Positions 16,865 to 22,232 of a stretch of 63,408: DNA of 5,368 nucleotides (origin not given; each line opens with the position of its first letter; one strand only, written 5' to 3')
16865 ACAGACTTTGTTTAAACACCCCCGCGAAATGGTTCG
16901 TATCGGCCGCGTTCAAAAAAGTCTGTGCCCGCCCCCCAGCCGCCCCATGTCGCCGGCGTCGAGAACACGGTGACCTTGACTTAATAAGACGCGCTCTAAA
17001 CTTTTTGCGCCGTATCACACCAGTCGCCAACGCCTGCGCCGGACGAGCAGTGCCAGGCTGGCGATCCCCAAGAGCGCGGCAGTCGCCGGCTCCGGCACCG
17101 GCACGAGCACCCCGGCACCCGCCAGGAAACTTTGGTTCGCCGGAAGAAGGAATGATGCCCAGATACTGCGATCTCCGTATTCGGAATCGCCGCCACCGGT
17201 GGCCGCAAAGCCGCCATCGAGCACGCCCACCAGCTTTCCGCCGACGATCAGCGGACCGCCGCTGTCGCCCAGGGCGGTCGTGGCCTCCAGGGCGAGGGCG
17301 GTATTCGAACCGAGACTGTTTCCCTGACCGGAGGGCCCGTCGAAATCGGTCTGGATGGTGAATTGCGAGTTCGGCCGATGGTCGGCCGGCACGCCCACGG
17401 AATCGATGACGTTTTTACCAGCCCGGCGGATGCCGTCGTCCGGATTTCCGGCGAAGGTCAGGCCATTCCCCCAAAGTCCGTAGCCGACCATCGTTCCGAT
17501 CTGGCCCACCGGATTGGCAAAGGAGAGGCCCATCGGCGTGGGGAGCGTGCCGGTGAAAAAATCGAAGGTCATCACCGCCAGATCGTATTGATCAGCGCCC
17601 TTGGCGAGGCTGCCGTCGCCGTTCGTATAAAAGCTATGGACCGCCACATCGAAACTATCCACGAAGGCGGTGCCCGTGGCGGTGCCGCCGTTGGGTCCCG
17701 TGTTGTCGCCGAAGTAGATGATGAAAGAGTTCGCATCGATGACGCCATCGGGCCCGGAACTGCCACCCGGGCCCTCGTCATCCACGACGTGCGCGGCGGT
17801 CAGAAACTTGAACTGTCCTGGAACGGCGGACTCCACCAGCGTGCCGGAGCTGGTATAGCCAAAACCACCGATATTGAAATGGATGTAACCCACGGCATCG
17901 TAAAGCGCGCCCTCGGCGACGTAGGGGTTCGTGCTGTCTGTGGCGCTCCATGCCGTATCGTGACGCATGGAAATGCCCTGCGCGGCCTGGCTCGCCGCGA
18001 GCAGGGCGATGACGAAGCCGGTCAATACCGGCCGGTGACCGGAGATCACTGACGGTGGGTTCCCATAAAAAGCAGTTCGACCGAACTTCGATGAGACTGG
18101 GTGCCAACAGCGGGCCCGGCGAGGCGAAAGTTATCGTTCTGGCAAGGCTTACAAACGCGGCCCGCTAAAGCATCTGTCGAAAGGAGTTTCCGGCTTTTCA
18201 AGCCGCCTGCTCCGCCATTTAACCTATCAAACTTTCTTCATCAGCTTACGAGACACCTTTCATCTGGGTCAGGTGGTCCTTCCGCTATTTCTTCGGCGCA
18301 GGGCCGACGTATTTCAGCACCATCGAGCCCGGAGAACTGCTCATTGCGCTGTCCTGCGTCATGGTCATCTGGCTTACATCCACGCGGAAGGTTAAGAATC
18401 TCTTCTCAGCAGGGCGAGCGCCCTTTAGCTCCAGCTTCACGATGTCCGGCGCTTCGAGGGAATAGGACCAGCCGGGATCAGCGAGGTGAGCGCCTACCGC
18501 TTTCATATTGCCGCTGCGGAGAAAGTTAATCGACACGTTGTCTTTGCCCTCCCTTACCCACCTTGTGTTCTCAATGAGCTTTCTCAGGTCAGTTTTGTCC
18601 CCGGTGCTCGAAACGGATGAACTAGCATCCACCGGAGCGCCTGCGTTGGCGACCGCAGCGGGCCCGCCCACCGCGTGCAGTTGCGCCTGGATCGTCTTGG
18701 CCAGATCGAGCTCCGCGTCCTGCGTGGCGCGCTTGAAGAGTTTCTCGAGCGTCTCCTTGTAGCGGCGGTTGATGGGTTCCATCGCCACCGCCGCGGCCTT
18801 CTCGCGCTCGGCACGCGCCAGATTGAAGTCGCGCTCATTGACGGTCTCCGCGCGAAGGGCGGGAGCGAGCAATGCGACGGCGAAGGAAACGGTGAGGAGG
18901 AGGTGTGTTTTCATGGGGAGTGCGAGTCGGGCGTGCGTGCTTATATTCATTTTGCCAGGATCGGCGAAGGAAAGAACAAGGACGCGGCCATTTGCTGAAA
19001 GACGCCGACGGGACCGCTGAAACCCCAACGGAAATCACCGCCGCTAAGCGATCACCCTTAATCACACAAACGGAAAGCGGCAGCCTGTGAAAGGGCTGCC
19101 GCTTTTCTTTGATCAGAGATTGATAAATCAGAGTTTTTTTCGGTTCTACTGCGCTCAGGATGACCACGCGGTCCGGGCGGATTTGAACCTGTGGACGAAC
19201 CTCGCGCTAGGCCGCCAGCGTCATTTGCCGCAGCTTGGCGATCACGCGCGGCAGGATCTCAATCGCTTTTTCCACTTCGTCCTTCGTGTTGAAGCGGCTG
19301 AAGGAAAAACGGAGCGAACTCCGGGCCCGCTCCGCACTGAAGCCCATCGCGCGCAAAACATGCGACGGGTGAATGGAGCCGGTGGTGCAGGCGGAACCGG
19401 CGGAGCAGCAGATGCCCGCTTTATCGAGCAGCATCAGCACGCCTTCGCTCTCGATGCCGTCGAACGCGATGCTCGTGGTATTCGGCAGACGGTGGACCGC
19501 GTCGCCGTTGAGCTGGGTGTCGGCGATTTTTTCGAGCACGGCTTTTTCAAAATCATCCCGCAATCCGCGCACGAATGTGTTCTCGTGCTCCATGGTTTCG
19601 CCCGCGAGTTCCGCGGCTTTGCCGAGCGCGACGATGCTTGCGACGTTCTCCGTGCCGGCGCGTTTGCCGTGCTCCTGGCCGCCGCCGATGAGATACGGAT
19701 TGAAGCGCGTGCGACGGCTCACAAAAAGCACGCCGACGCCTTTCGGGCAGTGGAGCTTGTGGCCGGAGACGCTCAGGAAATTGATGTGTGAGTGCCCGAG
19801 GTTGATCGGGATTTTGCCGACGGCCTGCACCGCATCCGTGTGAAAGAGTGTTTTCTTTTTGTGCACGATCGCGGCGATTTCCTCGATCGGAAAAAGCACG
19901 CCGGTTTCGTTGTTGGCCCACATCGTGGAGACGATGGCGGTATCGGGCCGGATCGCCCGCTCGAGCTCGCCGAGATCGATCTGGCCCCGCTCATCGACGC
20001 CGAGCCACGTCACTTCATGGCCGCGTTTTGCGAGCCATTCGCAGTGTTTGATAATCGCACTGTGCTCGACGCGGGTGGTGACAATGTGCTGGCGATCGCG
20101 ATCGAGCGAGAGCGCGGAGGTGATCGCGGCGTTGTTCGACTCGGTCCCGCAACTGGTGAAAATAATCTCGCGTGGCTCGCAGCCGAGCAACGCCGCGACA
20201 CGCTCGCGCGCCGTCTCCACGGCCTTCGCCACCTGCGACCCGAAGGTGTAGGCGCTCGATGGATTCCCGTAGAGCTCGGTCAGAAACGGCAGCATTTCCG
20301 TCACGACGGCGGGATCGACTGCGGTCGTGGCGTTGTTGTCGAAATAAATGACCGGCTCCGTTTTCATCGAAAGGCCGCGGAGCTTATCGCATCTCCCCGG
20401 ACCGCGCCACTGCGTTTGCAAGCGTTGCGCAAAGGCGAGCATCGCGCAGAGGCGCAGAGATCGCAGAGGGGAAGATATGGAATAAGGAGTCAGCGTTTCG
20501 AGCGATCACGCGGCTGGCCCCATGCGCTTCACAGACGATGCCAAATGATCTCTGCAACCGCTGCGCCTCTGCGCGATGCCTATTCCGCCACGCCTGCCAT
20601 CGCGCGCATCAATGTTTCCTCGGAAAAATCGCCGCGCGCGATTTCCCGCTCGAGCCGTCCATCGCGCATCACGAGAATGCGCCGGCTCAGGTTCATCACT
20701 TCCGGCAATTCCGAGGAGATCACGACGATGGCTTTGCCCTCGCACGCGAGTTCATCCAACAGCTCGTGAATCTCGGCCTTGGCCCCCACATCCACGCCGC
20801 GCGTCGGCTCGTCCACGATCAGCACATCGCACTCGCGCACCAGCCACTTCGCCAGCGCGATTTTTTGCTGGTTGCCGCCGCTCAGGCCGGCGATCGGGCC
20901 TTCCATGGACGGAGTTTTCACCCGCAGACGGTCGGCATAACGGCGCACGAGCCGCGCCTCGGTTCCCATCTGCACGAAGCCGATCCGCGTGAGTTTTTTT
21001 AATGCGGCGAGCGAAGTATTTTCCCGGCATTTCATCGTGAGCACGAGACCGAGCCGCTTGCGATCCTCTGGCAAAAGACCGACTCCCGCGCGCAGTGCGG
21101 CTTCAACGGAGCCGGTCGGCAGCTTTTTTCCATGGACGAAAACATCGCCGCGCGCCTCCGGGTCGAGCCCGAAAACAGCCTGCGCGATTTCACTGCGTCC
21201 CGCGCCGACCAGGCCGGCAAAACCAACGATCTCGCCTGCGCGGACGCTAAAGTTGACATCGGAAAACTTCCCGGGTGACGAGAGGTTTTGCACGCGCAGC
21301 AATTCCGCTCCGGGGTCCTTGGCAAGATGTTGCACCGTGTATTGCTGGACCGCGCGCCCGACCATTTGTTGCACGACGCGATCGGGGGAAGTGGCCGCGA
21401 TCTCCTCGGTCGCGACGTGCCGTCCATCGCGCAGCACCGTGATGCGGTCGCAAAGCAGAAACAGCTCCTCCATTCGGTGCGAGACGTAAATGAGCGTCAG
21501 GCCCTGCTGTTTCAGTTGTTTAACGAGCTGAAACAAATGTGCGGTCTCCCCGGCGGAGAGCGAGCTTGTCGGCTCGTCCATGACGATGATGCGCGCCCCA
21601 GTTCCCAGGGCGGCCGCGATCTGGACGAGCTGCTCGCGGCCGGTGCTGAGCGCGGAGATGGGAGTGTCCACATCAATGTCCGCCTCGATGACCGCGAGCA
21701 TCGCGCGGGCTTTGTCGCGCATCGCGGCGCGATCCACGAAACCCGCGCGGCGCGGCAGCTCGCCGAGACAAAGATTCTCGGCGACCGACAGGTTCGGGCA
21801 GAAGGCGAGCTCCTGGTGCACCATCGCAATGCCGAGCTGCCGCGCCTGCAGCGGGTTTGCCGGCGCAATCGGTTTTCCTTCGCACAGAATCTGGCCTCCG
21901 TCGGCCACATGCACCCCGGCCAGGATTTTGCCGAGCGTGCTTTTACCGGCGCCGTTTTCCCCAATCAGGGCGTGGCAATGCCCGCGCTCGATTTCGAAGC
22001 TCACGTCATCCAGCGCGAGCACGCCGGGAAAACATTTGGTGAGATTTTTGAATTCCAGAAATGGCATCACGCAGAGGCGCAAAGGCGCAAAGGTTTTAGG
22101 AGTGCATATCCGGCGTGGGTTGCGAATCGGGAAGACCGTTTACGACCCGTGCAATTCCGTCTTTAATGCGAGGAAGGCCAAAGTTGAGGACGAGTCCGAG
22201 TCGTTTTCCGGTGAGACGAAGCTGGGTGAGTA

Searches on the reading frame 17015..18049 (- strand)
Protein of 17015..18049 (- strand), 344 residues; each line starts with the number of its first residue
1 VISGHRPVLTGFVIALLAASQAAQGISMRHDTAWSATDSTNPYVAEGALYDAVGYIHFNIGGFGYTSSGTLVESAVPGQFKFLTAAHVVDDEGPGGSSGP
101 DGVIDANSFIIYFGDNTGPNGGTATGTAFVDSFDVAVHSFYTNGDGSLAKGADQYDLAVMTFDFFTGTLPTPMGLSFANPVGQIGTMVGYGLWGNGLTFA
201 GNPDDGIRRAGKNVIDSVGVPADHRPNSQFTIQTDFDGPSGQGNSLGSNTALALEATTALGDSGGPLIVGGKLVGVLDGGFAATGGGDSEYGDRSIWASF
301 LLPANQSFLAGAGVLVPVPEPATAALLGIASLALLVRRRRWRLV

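Call 43: search_protein_families(library=pfam, proteins=[window:17015-18049:-], max_evalue=0.001)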
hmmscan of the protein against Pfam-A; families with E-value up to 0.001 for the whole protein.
window:17015-18049:- (344 aa): 3 families
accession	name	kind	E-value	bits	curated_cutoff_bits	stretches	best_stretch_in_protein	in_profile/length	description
PF00089.32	Trypsin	-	5.1e-05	23.6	20.6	0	78-284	33-202/220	Trypsin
PF13365.12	Trypsin_2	-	5.6e-05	24.3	27.6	1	68-276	2-144/144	Trypsin-like peptidase domain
PF07589.16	PEP-CTERM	-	0.00011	22.6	20.7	1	317-339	1-24/24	PEP-CTERM motif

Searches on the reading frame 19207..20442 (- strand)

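Call 43: search_protein_families(library=pfam, proteins=[window:19207-20442:-], max_evalue=0.001)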
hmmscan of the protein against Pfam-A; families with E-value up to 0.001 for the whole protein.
window:19207-20442:- (411 aa): 3 families
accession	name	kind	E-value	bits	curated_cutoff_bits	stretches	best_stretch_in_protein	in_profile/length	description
PF00266.25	Aminotran_5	-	1.5e-86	291.2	21.5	1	32-392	1-370/371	Aminotransferase class-V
PF01212.27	Beta_elim_lyase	-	9.6e-07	28.8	27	1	73-240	32-210/288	Beta-eliminating lyase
PF01041.23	DegT_DnrJ_EryC1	-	0.00012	21.9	19.8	1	81-209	32-151/360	DegT/DnrJ/EryC1/StrS aminotransferase family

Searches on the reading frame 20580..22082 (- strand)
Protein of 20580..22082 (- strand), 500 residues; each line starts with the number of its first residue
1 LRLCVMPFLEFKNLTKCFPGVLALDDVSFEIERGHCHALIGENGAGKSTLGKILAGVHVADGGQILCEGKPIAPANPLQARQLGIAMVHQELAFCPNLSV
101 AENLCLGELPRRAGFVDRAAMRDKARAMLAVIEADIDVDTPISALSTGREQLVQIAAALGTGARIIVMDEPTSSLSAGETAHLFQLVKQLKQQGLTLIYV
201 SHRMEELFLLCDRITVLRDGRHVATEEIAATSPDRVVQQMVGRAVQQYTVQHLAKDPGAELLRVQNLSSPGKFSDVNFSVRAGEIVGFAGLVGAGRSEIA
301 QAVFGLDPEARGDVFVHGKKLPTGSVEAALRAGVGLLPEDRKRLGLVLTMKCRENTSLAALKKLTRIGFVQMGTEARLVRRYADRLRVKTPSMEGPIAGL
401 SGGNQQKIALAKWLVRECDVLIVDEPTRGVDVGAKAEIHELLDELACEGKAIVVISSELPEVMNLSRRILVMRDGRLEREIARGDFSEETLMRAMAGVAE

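Call 43: search_protein_families(library=pfam, proteins=[window:20580-22082:-], max_evalue=0.001)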
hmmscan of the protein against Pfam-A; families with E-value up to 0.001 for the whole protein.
window:20580-22082:- (500 aa): 2 families
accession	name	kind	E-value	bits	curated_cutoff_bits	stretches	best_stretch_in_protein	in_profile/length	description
PF00005.33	ABC_tran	-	8.1e-50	169.4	25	2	24-173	1-137/137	ABC transporter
PF13304.12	AAA_21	-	1.1e-15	59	27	1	138-202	231-298/304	AAA domain, putative AbiEii toxin, Type IV TA system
